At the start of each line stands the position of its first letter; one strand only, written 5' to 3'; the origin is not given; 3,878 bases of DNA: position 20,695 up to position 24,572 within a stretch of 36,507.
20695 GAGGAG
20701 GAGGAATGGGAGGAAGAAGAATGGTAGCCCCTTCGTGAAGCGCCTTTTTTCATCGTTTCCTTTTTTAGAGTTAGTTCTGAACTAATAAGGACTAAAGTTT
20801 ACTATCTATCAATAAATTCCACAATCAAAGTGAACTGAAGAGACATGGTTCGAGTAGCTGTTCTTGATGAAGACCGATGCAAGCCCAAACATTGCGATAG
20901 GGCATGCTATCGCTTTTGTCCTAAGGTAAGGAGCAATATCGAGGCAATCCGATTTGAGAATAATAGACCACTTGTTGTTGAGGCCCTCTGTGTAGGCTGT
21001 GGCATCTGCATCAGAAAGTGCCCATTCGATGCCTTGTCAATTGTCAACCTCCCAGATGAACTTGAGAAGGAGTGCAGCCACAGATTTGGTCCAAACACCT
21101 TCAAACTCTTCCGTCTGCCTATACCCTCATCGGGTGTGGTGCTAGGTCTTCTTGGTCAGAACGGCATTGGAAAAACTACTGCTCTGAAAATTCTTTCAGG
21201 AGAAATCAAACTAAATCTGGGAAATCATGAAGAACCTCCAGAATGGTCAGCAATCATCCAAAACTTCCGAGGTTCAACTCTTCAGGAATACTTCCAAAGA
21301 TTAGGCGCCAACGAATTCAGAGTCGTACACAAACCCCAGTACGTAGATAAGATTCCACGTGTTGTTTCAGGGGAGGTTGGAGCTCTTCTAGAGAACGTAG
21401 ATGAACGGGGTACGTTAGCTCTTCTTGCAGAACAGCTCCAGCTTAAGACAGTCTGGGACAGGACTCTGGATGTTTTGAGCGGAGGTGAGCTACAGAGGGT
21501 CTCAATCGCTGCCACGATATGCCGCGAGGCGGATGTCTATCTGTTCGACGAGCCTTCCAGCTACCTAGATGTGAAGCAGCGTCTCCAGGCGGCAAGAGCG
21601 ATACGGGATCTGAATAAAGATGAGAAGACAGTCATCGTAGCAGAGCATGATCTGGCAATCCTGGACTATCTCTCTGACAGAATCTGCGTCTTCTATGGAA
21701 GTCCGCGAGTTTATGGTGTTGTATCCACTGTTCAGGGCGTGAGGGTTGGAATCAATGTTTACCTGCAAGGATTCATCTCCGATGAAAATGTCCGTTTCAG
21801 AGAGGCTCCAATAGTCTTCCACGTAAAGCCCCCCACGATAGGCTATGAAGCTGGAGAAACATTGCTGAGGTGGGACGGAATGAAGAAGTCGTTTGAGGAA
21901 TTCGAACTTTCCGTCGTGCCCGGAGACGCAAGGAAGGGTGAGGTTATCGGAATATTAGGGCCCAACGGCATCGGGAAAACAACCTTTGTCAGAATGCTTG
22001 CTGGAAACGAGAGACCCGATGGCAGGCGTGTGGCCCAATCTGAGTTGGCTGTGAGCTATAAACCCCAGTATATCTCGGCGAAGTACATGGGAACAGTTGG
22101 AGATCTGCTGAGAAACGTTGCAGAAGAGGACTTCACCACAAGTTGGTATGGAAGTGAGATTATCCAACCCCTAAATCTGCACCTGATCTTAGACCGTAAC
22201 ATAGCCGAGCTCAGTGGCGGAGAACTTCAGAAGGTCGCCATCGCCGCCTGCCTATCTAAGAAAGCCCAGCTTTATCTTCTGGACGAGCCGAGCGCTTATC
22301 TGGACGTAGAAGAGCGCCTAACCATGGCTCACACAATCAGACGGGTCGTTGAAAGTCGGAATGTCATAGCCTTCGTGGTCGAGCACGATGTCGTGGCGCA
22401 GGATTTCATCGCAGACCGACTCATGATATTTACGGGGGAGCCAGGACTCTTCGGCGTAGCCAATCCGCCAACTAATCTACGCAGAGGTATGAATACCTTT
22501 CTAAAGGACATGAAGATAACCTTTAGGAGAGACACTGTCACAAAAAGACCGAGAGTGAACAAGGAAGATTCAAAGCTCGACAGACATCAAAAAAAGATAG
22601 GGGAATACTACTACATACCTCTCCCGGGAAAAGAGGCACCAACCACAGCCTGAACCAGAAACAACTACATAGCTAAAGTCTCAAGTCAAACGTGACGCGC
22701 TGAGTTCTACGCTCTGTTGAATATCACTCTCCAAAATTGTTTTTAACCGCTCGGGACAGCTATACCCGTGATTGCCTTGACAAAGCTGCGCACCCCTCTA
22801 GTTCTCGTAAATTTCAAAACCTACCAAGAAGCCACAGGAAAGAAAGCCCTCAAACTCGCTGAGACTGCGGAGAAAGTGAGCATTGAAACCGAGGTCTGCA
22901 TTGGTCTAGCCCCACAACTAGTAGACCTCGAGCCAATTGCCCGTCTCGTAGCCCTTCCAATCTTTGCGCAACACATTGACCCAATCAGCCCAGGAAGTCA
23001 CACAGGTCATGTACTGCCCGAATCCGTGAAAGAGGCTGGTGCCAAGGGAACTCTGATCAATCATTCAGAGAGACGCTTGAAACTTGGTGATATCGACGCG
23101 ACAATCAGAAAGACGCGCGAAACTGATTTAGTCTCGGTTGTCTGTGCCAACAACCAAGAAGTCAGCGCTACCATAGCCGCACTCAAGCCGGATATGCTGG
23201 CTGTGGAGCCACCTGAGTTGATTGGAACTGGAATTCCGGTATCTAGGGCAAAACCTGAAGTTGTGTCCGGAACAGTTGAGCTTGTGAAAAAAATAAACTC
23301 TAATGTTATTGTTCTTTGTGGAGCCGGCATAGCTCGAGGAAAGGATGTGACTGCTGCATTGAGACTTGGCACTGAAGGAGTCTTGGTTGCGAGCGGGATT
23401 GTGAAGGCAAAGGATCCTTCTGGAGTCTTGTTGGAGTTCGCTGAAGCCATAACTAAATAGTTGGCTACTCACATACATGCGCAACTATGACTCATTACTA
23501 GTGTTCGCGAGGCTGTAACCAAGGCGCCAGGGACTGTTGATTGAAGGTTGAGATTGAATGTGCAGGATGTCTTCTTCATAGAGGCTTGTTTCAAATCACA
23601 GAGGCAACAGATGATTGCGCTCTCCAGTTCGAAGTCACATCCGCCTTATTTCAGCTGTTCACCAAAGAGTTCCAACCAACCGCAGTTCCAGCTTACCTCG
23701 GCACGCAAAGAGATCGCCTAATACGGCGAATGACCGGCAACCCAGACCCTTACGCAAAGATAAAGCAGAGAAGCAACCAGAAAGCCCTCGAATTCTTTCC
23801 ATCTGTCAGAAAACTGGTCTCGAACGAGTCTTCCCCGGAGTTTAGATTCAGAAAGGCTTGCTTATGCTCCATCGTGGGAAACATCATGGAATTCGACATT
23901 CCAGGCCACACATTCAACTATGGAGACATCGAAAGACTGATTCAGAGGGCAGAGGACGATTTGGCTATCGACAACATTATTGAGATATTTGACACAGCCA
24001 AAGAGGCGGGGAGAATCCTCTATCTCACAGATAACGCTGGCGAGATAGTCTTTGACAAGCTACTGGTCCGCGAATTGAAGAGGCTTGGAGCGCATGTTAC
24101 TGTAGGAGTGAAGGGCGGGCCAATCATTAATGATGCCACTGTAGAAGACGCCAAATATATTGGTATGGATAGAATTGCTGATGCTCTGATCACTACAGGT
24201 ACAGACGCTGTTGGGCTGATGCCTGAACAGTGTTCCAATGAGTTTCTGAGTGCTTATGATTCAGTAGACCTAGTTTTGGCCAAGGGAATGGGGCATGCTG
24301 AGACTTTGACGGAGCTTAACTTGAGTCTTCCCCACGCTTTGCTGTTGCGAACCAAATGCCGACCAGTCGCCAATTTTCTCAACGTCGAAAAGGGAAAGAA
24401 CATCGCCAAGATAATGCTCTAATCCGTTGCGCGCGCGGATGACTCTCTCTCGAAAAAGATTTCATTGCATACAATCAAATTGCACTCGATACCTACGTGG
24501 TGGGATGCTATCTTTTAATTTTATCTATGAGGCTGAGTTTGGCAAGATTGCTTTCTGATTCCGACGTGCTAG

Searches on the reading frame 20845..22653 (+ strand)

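Call 40: search_protein_families(library=pfam, proteins=[window:20845-22653:+], max_evalue=0.001)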
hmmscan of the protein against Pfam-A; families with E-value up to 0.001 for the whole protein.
window:20845-22653:+ (602 aa): 14 families
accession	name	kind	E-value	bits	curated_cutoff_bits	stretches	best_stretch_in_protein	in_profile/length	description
PF00005.33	ABC_tran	-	1.1e-38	133.3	25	2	361-483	7-136/137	ABC transporter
PF02463.25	SMC_N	-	3.9e-10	40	40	0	428-517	135-202/220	RecF/RecN/SMC N terminal domain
PF13304.12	AAA_21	-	3.9e-09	37.4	27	0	101-118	3-20/304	AAA domain, putative AbiEii toxin, Type IV TA system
PF04068.21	Fer4_RLI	-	3.7e-08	33.4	23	1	2-31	1-33/35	Possible Fer4-like domain in RNase L inhibitor, RLI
PF14697.11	Fer4_21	-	2.1e-06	28.2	35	1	5-64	1-57/59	4Fe-4S dicluster domain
PF00037.32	Fer4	-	3.3e-06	27.1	21.1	1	44-64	3-23/24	4Fe-4S binding domain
PF25160.1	LdpA_Fe-S-bd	-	1.1e-05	25.6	27.6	1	14-65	2-44/49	LdpA Fe-S cluster-binding domain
PF12837.12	Fer4_6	-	1.5e-05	25.2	25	1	43-64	3-24/24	4Fe-4S binding domain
PF13237.11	Fer4_10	-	3e-05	24.3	25.5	1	6-60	3-53/53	4Fe-4S dicluster domain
PF00004.35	AAA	-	4.9e-05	24.2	21.2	0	370-424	3-48/131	ATPase family associated with various cellular activities (AAA)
PF20720.3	nSTAND3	-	0.0003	21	27.2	0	366-388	18-40/155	Novel STAND NTPase 3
PF05729.18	NACHT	-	0.00048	20.4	26.7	0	367-386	2-21/167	NACHT domain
PF13479.12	AAA_24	-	0.00054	20.3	27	0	367-385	4-22/195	AAA domain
PF13401.12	AAA_22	-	0.00055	20.7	27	0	367-481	7-92/130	AAA domain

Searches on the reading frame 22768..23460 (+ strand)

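Call 40: search_protein_families(library=pfam, proteins=[window:22768-23460:+], max_evalue=0.001)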
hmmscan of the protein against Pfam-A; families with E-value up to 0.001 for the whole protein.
window:22768-23460:+ (230 aa): 3 families
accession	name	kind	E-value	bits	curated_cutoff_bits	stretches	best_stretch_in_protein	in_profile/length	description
PF00121.24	TIM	-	1.4e-40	139.8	20.1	1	10-216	1-237/245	Triosephosphate isomerase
PF05690.20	ThiG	-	1.8e-06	27.9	23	1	177-228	173-224/247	Thiazole biosynthesis protein ThiG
PF03060.21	NMO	-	0.00025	21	28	1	118-216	134-230/331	Nitronate monooxygenase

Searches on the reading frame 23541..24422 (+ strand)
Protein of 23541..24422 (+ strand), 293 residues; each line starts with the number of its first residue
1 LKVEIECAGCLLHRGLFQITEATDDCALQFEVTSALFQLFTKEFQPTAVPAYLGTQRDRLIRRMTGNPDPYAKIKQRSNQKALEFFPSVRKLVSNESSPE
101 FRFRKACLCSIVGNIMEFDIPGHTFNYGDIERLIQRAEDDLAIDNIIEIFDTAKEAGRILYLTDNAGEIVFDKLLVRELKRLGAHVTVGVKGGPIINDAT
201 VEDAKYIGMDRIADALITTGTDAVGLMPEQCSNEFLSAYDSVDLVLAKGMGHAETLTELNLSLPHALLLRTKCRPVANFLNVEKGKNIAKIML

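Call 40: search_protein_families(library=pfam, proteins=[window:23541-24422:+], max_evalue=0.001)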
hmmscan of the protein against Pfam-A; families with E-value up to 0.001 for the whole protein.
window:23541-24422:+ (293 aa): 1 family
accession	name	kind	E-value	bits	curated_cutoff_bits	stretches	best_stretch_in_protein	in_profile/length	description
PF01937.24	ARMT1-like_dom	-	5.6e-62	210.1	25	1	6-287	4-310/311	Damage-control phosphatase ARMT1-like domain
